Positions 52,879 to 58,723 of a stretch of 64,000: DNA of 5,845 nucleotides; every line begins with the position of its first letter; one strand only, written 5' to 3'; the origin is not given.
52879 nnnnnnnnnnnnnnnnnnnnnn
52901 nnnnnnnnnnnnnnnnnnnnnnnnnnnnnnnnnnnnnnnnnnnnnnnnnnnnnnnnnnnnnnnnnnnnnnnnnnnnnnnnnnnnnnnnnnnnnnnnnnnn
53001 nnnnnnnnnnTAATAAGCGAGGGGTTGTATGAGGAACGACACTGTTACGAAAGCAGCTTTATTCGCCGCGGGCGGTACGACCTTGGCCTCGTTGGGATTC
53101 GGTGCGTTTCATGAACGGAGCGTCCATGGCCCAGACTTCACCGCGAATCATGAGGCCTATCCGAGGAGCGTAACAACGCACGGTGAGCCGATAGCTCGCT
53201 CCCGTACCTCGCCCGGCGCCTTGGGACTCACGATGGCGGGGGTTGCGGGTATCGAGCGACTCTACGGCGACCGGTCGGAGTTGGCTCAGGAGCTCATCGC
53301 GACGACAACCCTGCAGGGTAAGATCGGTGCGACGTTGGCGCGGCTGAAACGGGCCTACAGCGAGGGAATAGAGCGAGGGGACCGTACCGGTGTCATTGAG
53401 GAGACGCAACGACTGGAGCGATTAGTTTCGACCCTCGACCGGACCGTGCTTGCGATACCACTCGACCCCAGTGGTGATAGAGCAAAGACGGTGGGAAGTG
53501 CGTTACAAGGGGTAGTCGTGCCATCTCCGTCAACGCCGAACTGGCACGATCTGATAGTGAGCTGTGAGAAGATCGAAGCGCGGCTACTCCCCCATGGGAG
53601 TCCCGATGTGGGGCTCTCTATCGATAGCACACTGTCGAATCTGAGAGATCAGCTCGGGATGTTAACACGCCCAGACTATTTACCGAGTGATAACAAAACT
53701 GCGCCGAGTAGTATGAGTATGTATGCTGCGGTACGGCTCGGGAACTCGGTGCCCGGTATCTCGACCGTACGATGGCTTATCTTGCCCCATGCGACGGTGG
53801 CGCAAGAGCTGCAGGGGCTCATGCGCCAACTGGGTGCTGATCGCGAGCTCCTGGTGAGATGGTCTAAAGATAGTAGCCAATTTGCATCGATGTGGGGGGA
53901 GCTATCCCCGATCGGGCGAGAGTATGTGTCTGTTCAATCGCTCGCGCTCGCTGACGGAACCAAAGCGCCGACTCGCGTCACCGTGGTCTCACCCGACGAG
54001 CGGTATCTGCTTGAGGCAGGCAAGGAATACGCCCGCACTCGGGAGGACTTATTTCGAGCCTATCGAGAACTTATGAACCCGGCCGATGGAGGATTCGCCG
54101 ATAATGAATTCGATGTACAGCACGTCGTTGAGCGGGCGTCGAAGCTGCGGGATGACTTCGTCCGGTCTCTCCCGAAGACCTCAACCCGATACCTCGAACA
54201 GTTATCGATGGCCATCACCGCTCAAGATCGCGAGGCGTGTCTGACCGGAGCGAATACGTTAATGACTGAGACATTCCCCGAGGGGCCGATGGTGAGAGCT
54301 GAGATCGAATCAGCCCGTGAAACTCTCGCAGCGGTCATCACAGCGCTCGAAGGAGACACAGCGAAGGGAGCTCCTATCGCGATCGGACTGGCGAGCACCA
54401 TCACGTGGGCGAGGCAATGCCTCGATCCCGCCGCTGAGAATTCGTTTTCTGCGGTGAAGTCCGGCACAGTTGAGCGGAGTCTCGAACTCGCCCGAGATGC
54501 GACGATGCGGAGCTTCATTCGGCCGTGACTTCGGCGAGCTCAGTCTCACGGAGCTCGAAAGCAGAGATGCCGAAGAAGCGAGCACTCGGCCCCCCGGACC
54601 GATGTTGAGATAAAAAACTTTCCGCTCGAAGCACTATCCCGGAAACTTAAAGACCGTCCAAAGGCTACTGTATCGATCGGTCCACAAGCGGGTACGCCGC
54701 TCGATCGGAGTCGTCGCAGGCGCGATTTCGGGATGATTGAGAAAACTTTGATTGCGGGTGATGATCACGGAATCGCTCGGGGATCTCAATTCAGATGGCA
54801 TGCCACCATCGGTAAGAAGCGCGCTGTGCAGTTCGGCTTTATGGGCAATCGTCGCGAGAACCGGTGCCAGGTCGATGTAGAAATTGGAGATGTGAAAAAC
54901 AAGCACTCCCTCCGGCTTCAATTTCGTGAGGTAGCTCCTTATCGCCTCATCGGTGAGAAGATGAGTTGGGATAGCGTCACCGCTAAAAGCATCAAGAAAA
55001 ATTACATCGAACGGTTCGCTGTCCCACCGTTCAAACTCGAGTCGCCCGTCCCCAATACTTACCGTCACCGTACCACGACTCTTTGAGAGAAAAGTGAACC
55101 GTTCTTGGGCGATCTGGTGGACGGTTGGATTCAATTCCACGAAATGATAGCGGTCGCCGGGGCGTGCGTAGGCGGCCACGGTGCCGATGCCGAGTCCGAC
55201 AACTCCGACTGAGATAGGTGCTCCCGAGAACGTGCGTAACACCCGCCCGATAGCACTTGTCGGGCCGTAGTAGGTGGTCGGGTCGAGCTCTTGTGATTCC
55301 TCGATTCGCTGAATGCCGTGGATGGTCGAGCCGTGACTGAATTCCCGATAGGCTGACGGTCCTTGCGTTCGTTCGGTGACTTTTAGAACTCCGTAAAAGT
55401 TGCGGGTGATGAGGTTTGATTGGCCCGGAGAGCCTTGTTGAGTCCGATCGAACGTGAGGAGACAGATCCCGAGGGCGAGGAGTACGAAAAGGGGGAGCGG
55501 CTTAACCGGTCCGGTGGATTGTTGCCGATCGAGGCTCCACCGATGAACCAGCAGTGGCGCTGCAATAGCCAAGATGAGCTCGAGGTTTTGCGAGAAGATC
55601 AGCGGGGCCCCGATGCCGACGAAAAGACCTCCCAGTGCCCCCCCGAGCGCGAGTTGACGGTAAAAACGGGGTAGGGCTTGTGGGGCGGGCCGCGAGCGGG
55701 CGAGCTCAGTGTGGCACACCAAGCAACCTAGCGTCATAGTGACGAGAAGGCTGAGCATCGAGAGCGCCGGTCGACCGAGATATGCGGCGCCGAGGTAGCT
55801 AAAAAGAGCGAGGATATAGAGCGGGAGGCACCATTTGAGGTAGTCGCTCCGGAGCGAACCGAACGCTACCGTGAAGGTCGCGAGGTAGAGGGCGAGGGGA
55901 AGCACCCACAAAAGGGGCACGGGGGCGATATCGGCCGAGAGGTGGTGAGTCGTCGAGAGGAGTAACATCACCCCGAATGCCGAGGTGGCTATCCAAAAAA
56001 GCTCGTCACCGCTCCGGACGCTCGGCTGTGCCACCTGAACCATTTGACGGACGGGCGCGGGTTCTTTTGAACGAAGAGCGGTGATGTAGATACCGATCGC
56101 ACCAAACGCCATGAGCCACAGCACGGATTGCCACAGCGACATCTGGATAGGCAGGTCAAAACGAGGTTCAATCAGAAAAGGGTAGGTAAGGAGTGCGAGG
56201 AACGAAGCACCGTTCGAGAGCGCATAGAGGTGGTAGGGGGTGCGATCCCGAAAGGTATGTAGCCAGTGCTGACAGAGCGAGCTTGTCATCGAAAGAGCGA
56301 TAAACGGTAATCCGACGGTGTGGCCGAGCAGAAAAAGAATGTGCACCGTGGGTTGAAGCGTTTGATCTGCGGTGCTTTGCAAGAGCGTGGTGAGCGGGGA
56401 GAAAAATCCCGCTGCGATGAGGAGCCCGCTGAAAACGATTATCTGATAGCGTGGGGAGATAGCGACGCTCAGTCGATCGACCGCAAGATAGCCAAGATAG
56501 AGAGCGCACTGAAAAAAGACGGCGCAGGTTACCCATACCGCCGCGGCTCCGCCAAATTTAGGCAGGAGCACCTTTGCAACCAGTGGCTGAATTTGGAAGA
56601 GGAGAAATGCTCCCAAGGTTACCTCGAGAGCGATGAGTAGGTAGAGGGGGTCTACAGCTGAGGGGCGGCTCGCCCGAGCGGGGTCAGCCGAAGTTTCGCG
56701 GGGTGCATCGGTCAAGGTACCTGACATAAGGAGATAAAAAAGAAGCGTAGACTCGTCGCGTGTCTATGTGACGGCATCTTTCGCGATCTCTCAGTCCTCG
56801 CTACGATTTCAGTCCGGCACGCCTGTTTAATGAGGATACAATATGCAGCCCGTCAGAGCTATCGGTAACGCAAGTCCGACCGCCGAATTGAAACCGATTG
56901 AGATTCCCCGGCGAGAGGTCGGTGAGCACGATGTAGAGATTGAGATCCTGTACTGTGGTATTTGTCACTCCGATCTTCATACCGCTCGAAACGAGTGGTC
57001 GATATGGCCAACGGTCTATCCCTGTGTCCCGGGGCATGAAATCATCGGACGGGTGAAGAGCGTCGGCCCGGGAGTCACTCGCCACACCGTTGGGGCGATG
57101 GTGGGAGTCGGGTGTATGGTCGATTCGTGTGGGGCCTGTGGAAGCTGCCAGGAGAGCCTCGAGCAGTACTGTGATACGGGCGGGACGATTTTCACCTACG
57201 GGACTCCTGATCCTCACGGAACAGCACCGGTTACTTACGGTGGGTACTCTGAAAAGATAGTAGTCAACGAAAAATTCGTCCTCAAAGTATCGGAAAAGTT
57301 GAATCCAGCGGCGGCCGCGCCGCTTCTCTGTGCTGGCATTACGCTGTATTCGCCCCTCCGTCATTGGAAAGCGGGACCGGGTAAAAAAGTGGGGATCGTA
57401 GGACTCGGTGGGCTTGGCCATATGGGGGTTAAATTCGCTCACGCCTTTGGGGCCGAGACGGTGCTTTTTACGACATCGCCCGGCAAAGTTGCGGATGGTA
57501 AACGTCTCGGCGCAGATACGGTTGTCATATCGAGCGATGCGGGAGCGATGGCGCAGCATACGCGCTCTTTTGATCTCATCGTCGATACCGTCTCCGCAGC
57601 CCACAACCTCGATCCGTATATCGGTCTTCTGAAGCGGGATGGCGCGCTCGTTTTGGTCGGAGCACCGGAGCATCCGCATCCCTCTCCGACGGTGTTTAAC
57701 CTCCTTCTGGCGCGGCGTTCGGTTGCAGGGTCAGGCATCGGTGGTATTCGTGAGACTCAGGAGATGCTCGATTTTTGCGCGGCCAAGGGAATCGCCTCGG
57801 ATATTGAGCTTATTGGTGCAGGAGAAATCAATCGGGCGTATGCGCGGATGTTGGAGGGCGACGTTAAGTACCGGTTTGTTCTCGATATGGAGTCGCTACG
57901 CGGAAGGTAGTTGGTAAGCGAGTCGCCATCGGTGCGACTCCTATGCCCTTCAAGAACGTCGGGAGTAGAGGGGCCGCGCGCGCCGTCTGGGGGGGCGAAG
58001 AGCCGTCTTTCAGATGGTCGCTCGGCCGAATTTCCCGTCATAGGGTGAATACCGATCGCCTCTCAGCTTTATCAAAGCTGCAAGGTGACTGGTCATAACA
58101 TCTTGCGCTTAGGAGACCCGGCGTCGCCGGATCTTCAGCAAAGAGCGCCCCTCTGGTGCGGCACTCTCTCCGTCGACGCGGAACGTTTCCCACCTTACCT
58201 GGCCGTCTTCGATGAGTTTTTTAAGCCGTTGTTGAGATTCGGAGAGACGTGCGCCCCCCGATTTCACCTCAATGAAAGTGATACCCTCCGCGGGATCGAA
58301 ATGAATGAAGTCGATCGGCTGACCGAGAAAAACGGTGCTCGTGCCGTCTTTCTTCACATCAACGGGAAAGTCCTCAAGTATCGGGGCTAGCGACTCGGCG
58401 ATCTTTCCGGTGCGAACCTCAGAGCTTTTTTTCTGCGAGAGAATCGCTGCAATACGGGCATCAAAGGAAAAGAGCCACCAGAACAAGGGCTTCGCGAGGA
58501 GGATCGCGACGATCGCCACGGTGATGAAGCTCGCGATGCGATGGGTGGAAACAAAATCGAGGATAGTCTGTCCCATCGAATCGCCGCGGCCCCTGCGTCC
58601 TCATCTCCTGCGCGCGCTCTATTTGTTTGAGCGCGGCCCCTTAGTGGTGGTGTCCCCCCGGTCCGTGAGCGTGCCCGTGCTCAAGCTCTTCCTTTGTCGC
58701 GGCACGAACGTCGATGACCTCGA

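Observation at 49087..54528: Giant secreted Lipase_2-domain protein with a tightly linked 499-aa helical partner: lipase/foldase pair or secreted lipase toxin with immunity protein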

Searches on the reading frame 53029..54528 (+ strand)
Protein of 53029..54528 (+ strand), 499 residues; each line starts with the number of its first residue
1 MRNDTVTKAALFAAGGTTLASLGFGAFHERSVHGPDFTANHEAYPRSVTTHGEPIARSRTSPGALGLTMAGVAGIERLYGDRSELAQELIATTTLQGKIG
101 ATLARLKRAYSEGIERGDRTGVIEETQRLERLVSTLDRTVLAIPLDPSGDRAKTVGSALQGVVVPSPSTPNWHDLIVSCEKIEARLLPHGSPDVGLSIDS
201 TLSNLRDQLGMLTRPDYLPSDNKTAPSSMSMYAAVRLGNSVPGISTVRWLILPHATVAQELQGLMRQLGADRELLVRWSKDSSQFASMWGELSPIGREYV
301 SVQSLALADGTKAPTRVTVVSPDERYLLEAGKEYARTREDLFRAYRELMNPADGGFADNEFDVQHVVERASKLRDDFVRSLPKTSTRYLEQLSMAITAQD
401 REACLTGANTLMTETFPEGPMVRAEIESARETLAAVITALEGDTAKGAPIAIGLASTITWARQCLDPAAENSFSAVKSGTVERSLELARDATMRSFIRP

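Call 6: search_protein_families(library=pfam, proteins=[window:53029-54525:+], max_evalue=1)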
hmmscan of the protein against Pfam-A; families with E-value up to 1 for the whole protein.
window:53029-54525:+ (499 aa): 1 family
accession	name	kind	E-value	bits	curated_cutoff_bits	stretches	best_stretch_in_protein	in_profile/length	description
PF06910.16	MEA1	-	0.27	12.2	27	1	135-173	70-106/128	Male enhanced antigen 1 (MEA1)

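Call 7: search_protein_families(library=ncbifam, proteins=[window:53029-54525:+], max_evalue=1)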
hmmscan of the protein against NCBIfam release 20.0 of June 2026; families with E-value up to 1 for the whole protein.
window:53029-54525:+ (499 aa): 0 families

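Call 9: search_solved_structures(query=window:53029-54525:+, max_evalue=10)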
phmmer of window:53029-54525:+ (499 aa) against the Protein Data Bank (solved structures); distinct sequences matched with E-value up to 10: 2.
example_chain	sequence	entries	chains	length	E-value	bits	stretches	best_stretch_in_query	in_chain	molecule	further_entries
2cpq_A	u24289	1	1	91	0.58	12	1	27-86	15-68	Fragile X mental retardation syndrome related protein 1, isoform b'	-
5dx9_A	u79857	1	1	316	1.1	11.2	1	295-385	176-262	trehalose-6-phosphate phosphatase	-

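Call 15: find_homologous_proteins(query=window:53029-54525:+)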
Query window:53029-54525:+ (499 aa): 1 proteins with E <= 0.001 among 8000 candidates.
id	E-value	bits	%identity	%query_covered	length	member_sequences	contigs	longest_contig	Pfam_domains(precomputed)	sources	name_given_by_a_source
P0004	8.1e-293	989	90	100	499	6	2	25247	-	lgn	-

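Call 17: find_encoding_contigs(protein=P0004, flank=10000)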
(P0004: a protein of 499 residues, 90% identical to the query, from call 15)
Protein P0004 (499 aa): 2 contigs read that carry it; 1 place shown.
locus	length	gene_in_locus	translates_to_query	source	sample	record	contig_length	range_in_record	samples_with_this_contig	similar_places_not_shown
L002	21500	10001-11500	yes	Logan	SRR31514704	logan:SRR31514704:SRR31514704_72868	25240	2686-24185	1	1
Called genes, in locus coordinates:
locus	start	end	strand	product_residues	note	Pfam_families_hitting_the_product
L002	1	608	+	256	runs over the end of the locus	PF05690:ThiG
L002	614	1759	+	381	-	PF04055:Radical_SAM, PF06968:BATS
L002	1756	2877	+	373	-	PF00899:ThiF, PF00581:Rhodanese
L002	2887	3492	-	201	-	PF08843:AbiEii (weak)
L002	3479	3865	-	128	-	-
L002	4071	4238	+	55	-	-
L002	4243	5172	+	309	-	PF13646:HEAT_2 (weak)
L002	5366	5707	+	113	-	-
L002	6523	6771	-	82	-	-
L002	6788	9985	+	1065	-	-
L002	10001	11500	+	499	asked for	-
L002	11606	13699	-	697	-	-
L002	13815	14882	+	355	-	PF08240:ADH_N, PF00107:ADH_zinc_N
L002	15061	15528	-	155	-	PF10107:Endonuc_Holl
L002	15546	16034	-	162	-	PF00254:FKBP_C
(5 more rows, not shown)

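Call 33: predict_structure(protein=window:53029-54525:+)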
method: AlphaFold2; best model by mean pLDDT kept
length: 499 residues; sequences in the alignment: 1
mean_pLDDT: 36.4   pTM: 0.24
mean pLDDT of the five models: 36.4, 33.5, 32.3, 31.1, 29.9
residues with pLDDT >= 90: 0; 70-90: 2; 50-70: 41; < 50: 456
segments of 3 or more residues with pLDDT < 50: 1-82, 88-90, 133-499
pLDDT, mean of each block of 10 residues (from residue 1): 31 36 32 29 26 28 36 44 49 53 55 60 57 43 26 28 25 25 24 27 32 29 29 33 32 40 43 39 40 35 32 37 36 35 39 36 35 37 33 36 41 39 41 42 37 39 34 33 38 32
secondary structure, 60 per line:
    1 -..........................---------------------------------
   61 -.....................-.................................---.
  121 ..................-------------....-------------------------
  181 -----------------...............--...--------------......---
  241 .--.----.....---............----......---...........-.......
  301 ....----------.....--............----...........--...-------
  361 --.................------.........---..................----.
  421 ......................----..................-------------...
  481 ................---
elements in order: H2-27 H62-82 H84-116 H120-138 H152-155 H198-212 E232-237 E249-253 H257-268 E273-278 H282-292 H294-299 E300-304 E315-319 H322-333 H338-348 H363-379 H386-394 H398-415 H420-442 H447-464 H478-496

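Call 94: search_protein_families(library=padloc, proteins=[window:53029-54525:+], max_evalue=0.01)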
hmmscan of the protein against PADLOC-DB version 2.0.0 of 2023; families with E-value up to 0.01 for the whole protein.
window:53029-54525:+ (499 aa): 0 families

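Call 97: find_encoding_contigs(protein=window:53029-54528:+, flank=3000, max_places=6)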
Protein window:53029-54528:+ (499 aa): 7 contigs read that carry it; 6 places shown.
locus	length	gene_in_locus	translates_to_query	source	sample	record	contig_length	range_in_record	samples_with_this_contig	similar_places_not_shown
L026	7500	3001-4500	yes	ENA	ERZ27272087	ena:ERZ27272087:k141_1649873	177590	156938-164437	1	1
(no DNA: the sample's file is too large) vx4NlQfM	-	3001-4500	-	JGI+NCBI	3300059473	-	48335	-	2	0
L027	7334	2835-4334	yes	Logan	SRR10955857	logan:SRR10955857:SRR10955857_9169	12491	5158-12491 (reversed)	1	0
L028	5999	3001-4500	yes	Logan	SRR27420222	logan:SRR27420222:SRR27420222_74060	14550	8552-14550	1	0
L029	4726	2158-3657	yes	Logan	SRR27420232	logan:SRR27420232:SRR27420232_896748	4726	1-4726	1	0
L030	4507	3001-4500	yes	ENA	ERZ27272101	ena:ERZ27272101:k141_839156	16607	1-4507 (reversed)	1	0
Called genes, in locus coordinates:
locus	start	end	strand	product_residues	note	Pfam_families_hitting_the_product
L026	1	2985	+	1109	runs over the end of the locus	-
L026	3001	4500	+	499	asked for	-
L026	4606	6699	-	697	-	-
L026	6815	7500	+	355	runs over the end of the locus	PF08240:ADH_N, PF00107:ADH_zinc_N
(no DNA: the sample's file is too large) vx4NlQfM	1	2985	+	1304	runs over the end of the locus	-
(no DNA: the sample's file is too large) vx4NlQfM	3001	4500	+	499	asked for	-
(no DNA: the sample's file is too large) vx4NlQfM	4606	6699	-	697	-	-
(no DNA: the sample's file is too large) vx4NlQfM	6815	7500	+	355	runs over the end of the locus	PF08240:ADH_N, PF00107:ADH_zinc_N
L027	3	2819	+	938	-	?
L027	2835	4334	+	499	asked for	-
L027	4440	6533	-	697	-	-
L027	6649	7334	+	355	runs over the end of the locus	PF08240:ADH_N, PF00107:ADH_zinc_N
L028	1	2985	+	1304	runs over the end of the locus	-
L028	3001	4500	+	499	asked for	-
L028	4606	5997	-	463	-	?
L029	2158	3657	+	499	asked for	-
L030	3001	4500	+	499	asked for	-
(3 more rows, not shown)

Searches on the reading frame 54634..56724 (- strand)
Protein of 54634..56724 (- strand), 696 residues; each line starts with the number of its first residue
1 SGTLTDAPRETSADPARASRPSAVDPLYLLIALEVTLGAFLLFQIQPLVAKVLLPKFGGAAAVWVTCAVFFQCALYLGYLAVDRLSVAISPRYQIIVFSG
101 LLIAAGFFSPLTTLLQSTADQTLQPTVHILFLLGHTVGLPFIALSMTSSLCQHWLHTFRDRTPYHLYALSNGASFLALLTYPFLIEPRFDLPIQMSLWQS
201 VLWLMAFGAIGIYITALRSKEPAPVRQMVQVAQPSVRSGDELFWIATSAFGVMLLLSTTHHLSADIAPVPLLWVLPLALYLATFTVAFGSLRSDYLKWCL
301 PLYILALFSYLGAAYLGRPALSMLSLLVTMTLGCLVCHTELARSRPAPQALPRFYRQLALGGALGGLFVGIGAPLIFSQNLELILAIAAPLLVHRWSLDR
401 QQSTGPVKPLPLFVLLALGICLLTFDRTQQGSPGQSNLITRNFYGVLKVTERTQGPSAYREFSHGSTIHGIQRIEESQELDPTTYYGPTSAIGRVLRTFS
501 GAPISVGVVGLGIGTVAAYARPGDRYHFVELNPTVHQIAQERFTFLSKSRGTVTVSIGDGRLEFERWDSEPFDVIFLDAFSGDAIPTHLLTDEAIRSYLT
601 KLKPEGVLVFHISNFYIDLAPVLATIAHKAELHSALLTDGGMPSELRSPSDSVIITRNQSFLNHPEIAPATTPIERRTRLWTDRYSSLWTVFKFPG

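Call 12: search_protein_families(library=pfam, proteins=[window:54634-56724:-], max_evalue=0.001)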
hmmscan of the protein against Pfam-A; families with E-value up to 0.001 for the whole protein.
window:54634-56724:- (696 aa): 1 family
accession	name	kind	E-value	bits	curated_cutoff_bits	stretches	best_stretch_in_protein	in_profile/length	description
PF13578.12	Methyltransf_24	-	0.00046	21.5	26.3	0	518-611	16-103/105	Methyltransferase domain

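Call 94: search_protein_families(library=padloc, proteins=[window:54634-56724:-], max_evalue=0.01)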
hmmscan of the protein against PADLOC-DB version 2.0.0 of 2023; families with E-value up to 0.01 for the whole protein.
window:54634-56724:- (696 aa): 1 family
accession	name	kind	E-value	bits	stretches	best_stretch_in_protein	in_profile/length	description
PDLC04134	mad2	-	4.3e-10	37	1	510-619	301-403/492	mads_2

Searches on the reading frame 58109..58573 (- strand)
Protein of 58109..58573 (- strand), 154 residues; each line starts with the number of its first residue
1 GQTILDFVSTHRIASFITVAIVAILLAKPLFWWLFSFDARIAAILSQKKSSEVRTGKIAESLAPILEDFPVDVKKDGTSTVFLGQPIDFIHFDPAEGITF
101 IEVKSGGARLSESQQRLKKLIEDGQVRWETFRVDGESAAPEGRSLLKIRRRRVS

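Call 28: search_protein_families(library=pfam, proteins=[window:58109-58573:-], max_evalue=0.001)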
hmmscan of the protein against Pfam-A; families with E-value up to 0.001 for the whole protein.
window:58109-58573:- (154 aa): 2 families
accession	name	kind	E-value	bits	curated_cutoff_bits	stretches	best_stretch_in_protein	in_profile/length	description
PF10107.15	Endonuc_Holl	-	9.8e-16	58.4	23.8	1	48-132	72-158/159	Endonuclease related to archaeal Holliday junction resolvase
PF08774.17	VRR_NUC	-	0.00012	22.6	23.8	1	88-133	66-114/116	VRR-NUC domain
